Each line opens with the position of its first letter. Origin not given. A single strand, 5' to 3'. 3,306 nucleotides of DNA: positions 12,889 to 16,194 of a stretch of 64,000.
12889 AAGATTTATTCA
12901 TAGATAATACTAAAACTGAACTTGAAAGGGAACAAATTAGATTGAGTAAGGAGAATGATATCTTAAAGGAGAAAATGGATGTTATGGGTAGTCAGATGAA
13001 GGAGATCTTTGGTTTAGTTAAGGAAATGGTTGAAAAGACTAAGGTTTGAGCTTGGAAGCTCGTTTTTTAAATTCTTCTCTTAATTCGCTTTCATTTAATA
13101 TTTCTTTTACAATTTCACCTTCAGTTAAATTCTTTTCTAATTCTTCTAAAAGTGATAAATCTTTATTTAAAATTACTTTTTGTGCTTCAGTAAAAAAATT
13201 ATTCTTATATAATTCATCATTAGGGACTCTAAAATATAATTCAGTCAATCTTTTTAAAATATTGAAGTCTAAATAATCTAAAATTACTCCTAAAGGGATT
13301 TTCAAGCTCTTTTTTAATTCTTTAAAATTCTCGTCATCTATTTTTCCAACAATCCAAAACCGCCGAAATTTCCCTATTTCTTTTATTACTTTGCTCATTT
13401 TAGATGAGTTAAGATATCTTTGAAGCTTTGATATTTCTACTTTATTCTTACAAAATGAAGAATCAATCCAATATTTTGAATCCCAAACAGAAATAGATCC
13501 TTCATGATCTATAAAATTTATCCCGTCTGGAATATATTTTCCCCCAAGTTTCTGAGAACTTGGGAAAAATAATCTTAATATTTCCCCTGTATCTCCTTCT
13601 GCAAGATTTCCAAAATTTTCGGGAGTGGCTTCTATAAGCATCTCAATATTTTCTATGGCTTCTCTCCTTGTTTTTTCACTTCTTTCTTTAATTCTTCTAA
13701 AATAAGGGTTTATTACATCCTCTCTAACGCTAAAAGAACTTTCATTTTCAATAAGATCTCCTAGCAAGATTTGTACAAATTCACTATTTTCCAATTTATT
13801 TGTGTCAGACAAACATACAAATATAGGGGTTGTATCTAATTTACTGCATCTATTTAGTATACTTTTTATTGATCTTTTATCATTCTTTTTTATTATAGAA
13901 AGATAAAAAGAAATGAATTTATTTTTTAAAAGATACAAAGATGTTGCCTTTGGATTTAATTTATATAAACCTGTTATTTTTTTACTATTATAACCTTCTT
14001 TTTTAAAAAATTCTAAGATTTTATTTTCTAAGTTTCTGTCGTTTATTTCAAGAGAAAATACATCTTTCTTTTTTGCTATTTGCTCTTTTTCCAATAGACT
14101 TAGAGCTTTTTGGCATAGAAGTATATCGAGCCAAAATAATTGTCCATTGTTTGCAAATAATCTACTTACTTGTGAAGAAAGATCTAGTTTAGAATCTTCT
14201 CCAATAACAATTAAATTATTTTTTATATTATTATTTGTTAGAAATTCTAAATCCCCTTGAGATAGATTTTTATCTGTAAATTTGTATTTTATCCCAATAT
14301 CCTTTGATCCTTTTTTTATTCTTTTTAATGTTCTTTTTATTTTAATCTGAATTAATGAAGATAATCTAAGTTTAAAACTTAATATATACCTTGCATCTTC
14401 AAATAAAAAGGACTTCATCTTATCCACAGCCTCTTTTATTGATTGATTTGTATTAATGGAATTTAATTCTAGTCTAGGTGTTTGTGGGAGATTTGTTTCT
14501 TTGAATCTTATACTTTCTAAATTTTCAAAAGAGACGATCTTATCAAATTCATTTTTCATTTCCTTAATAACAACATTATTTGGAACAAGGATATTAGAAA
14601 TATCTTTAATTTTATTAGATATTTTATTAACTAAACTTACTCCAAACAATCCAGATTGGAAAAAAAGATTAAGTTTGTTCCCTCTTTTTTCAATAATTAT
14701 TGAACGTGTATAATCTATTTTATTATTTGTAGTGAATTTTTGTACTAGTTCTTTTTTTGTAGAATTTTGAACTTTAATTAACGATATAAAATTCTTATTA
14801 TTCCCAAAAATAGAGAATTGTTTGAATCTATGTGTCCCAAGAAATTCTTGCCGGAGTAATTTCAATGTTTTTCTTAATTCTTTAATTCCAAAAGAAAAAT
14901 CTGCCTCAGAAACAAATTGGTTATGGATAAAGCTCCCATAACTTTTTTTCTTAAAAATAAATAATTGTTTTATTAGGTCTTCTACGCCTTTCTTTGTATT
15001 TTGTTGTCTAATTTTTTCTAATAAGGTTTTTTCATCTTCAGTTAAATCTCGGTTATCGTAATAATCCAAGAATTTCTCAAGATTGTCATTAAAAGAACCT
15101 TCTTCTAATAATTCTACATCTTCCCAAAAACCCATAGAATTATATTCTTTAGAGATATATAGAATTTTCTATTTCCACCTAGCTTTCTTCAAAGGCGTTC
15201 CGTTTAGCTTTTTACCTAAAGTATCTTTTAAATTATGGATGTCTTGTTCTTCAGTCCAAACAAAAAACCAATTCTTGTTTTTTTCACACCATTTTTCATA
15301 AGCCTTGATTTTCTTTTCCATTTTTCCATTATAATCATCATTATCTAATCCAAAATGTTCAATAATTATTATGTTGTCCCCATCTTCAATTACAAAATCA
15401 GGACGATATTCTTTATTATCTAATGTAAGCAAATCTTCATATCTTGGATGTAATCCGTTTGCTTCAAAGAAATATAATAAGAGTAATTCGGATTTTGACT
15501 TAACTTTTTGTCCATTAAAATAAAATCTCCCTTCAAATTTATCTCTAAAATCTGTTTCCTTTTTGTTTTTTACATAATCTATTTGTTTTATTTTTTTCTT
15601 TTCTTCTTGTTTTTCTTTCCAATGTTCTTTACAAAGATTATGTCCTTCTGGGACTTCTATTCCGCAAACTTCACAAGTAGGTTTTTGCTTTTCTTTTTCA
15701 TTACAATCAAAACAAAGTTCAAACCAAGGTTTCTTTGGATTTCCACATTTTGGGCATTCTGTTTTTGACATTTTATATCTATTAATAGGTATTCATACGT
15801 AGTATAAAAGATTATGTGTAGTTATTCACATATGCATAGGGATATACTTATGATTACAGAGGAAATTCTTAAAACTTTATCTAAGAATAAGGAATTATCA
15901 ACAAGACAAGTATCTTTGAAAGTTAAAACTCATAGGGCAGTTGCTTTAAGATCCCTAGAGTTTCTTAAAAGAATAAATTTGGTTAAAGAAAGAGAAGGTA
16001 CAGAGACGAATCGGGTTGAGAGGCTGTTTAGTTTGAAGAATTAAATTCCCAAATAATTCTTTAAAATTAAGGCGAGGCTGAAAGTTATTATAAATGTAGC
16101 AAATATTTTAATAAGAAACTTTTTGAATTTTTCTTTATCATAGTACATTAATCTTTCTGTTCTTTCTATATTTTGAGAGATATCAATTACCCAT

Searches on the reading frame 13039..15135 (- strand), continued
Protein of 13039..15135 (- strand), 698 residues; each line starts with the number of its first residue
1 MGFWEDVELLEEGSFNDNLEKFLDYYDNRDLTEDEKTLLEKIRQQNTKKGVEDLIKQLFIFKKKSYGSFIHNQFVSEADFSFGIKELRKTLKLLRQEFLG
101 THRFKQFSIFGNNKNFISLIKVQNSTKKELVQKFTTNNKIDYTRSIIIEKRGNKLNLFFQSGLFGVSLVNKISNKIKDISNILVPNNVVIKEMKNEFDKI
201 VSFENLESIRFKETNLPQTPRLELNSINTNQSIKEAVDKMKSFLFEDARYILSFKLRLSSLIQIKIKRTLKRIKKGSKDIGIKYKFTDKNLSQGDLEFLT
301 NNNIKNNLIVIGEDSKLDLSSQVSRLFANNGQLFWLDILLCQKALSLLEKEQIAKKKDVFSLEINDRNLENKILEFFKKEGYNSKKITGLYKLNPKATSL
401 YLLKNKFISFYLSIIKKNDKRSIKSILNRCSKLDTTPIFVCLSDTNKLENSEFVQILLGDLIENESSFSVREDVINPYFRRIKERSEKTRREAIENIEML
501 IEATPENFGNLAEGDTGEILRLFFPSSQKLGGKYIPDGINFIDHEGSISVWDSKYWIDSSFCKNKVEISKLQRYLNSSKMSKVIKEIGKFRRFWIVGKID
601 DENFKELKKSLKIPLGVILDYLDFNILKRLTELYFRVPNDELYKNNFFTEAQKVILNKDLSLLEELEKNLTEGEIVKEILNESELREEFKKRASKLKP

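Call 91: find_encoding_contigs(protein=P0027, flank=10000)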
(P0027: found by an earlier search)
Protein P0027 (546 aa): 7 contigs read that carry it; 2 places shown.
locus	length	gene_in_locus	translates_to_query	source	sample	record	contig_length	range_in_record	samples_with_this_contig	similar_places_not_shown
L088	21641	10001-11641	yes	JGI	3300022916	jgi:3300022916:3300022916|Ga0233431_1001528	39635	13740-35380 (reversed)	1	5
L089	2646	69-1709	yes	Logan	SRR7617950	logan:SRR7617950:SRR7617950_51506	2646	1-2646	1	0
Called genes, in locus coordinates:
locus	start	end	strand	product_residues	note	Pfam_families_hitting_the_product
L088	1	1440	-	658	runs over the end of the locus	-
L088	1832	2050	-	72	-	-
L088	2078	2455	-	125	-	-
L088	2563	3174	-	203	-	PF01015:Ribosomal_S3Ae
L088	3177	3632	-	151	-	PF08069:Ribosomal_S13_N, PF00312:Ribosomal_S15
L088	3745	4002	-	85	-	-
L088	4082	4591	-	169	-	PF00293:NUDIX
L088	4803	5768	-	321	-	PF13439:Glyco_transf_4, PF13692:Glyco_trans_1_4, PF13524:Glyco_trans_1_2 (weak), PF00534:Glycos_transf_1, PF20706:GT4-conflict (weak)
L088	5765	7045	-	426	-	PF00535:Glycos_transf_2, PF13641:Glyco_tranf_2_3 (weak), PF10111:Glyco_tranf_2_2 (weak)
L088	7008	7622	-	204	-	PF06293:Kdo, PF01163:RIO1, PF00069:Pkinase, PF01636:APH (faint), PF07714:PK_Tyr_Ser-Thr (weak), PF03109:ABC1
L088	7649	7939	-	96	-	-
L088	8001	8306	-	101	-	PF02452:PemK_toxin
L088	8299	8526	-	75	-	PF24434:DUF7557 (weak)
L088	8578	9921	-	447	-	PF02881:SRP54_N, PF00448:SRP54, PF01656:CbiA (weak), PF02978:SRP_SPB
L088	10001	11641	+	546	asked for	-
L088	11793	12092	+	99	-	-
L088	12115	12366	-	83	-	-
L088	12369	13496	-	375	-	PF02881:SRP54_N (weak), PF13604:AAA_30 (weak), PF00448:SRP54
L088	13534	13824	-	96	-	-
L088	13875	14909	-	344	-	PF08545:ACP_syn_III, PF08541:ACP_syn_III_C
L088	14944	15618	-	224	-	-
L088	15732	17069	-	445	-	-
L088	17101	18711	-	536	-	PF00118:Cpn60_TCP1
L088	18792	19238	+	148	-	PF00571:CBS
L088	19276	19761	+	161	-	-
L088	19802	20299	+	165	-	-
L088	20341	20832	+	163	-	-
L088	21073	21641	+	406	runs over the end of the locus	PF01751:Toprim (weak), PF13155:Toprim_2, PF13662:Toprim_4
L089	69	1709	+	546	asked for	-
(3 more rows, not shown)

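Call 92: find_encoding_contigs(protein=P0029, flank=10000)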
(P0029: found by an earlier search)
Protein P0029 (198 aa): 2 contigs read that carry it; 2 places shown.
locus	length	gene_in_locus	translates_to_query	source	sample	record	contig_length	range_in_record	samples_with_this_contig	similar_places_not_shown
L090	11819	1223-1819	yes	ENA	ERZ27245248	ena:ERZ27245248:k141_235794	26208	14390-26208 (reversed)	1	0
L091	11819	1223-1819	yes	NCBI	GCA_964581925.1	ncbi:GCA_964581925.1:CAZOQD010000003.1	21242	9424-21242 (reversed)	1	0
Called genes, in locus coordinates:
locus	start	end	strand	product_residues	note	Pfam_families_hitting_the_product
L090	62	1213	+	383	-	PF00589:Phage_integrase (weak)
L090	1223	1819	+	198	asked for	-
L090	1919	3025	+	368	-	-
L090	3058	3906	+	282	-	-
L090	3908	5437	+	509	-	PF02518:HATPase_c (weak), PF13589:HATPase_c_3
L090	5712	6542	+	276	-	-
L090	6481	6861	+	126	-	-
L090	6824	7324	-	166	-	-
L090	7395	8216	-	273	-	PF07091:FmrO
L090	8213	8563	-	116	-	PF18480:DUF5615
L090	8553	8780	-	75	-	PF04255:DUF433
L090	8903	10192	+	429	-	PF00009:GTP_EFTU, PF03144:GTP_EFTU_D2, PF03143:GTP_EFTU_D3, PF22594:GTP-eEF1A_C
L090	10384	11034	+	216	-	-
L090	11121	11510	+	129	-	-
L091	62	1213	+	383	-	PF00589:Phage_integrase (weak)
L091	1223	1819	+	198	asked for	-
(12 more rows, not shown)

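Call 102: search_protein_families(library=pfam, proteins=[L003:9050-9904:+, L007:7597-8721:+], max_evalue=0.1)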
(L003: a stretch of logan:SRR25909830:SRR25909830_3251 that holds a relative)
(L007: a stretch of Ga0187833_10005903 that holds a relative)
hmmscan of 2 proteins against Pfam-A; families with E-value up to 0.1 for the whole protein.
L003:9050-9904:+ (284 aa): 1 family
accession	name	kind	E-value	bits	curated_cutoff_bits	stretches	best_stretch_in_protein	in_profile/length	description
PF06745.19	ATPase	-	0.041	13.7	26.6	1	13-72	74-130/231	KaiC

L007:7597-8721:+ (374 aa): 1 family
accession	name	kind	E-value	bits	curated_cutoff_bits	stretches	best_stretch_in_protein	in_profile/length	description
PF13786.12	DUF4179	-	0.03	15.2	30.1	0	308-365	32-85/94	Domain of unknown function (DUF4179)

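Call 103: search_protein_families(library=padloc, proteins=[P0004, P0005], max_evalue=1)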
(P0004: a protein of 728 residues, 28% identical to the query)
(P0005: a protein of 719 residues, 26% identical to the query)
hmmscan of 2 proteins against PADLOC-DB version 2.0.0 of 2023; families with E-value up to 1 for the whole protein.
P0004 (728 aa): 0 families

P0005 (719 aa): 0 families

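Call 112: find_related_loci(query=P0001, collection=viral_contigs, flank=8000)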
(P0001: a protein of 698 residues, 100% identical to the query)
Query P0001 (698 aa) in viral_contigs; peptide patterns used: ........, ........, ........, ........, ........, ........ (x = any residue, [..] = any of these).
24 stretches matched a pattern, but none encodes a relative of the query by tblastn (E <= 1e-3).

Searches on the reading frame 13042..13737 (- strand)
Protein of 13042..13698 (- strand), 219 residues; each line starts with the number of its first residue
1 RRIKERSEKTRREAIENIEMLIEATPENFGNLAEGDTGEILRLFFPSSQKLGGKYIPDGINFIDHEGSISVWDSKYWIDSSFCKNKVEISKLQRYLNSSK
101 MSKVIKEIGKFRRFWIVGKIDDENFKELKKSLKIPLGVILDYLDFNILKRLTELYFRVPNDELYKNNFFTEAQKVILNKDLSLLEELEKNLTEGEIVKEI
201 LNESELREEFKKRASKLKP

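Call 17: search_protein_families(library=pfam, proteins=[window:13042-13698:-], max_evalue=10)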
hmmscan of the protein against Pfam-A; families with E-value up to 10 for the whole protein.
seq(219 aa): 1 family
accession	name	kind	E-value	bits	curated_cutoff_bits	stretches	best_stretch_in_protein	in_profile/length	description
PF09254.17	FokI_cleav_dom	-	0.062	13.2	25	1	49-100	56-104/188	FokI, cleavage domain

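Call 39: search_solved_structures(query=A2, max_evalue=10, show_alignments=3)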
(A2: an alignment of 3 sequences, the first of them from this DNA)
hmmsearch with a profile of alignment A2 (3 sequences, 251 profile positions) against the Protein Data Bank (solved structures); distinct sequences matched with E-value up to 10: 1.
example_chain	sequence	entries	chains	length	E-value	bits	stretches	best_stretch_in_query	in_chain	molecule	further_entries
8tbb_D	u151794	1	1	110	1.7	11.3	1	78-104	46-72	T-cell immunoglobulin mucin receptor 3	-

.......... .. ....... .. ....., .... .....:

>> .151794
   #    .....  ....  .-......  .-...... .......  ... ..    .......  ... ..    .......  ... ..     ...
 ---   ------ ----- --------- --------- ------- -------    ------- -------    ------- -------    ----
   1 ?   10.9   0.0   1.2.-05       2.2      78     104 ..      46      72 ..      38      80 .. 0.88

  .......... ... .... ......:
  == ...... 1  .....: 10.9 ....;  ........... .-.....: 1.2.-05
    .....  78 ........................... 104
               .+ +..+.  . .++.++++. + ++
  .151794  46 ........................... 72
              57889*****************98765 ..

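Call 40: search_protein_families(library=pfam, alignment_id=A2, max_evalue=10)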
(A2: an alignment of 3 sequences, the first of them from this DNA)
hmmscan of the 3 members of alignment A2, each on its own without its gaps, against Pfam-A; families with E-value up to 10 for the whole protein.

A. member 1, seq(232 aa): 1 family
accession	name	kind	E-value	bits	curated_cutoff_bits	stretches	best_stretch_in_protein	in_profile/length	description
PF09254.17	FokI_cleav_dom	-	0.066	13.1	25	1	62-113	56-104/188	FokI, cleavage domain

B. families by the number of members that match (of 3 scanned): 4 families
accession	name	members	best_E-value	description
PF18235.6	OST_P2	1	0.027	Oligosaccharyltransferase Peripheral 2 domain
PF09254.17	FokI_cleav_dom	1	0.066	FokI, cleavage domain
PF18593.6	CdiI_2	1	0.14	CdiI immunity protein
PF14659.12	Phage_int_SAM_3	1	1.4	Phage integrase, N-terminal SAM-like domain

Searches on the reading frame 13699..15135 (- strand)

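Call 17: search_protein_families(library=pfam, proteins=[window:13699-15135:-], max_evalue=10)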
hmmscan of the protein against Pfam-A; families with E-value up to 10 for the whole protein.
seq(479 aa): 2 families
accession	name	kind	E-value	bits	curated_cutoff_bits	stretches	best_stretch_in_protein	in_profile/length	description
PF01861.22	BpsA_C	-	0.0041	16.8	27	1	161-214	144-197/243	Branched-chain polyamine synthase A C-terminal domain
PF16469.10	NPA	-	1.3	10.1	27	0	383-433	72-122/123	Nematode polyprotein allergen ABA-1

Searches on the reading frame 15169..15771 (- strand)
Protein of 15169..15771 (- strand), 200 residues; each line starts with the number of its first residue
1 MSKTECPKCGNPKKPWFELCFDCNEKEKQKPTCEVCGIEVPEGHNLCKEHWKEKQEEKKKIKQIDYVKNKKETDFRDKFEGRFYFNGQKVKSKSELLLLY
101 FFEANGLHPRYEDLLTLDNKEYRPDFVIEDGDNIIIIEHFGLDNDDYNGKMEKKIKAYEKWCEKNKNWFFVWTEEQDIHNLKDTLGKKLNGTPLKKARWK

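Call 5: search_protein_families(library=pfam, proteins=[window:15169-15771:-], max_evalue=0.01)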
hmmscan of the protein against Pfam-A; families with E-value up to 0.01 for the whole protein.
window:15169-15771:- (200 aa): 2 families
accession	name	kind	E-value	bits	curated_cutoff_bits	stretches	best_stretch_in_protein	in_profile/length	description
PF18912.6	DZR_2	-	0.00094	19.4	27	1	5-48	9-53/56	Double zinc ribbon domain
PF12773.13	DZR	-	0.0024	18.5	27.3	1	6-48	1-42/45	Double zinc ribbon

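Call 7: search_protein_families(library=padloc, proteins=[window:15169-15771:-], max_evalue=0.1)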
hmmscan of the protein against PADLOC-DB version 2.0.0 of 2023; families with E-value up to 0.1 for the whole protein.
window:15169-15771:- (200 aa): 2 families
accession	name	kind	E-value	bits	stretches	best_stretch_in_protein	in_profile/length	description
PDLC05065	PDC-S68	-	2.1e-13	47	1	86-178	1104-1203/1221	-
PDLC01150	HEAT_CxxC_PDDEXK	-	3e-06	24.7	1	86-162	187-262/288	HEAT_CxxC_PD-DEXK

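Call 8: search_protein_families(library=ncbifam, proteins=[window:15169-15771:-], max_evalue=0.1)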
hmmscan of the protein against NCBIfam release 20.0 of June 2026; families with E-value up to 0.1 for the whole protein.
window:15169-15771:- (200 aa): 0 families

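Call 11: search_protein_families(library=phrogs, proteins=[window:15169-15771:-], max_evalue=0.01)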
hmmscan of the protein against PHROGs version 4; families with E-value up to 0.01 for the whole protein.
window:15169-15771:- (200 aa): 1 family
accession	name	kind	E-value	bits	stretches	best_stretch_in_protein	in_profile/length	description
phrog_24410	-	unknown function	0.0016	19.2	0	1-23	2-24/67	-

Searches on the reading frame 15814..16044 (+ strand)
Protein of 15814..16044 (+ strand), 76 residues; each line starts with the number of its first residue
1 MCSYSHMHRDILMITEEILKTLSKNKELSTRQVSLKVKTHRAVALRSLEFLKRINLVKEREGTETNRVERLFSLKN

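Call 102: search_protein_families(library=pfam, proteins=[window:15814-16044:+], max_evalue=0.1)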
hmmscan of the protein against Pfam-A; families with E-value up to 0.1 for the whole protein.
window:15814-16044:+ (76 aa): 2 families
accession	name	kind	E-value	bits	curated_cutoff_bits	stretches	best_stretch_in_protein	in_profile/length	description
PF13412.12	HTH_24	-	0.056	13.5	21.9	1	16-58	6-48/48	Winged helix-turn-helix DNA-binding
PF01978.25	TrmB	-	0.062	13.6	25.6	1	18-63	13-58/68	Sugar-specific transcriptional regulator TrmB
